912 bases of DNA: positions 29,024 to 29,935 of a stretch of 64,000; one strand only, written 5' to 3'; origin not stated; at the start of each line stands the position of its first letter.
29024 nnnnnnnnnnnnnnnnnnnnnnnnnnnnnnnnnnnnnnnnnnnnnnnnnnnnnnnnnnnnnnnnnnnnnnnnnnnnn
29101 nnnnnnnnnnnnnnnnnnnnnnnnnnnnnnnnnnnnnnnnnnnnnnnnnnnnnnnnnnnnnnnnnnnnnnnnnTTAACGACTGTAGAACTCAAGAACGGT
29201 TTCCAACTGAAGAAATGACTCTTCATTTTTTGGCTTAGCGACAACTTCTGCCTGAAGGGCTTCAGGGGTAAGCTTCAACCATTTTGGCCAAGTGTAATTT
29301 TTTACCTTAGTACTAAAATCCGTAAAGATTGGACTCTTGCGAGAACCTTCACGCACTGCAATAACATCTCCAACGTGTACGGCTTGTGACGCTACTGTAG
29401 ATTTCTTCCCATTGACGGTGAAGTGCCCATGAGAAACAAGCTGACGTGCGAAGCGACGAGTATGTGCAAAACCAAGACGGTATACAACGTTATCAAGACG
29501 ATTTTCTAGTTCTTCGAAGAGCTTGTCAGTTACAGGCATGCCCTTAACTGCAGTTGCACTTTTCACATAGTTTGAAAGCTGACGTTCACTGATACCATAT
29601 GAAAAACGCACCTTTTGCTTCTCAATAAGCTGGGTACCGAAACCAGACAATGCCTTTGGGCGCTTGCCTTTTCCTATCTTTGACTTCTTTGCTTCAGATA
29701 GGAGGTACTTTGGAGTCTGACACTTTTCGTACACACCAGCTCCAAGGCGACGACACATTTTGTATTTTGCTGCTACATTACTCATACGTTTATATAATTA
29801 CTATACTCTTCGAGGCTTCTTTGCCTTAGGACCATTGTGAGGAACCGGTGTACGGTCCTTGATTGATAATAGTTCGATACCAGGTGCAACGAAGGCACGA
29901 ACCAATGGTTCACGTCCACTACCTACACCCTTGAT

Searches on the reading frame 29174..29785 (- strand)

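Call 20: search_protein_families(library=pfam, proteins=[window:29174-29785:-], max_evalue=0.00001)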
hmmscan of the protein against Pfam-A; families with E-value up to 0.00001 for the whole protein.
window:29174-29785:- (203 aa): 2 families
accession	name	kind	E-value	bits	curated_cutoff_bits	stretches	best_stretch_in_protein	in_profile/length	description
PF01479.30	S4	-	4.5e-18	65.2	22.8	1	96-142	2-48/48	S4 domain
PF00163.24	Ribosomal_S4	-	7.3e-13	49.5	23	1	6-83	5-85/95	Ribosomal protein S4/S9 N-terminal domain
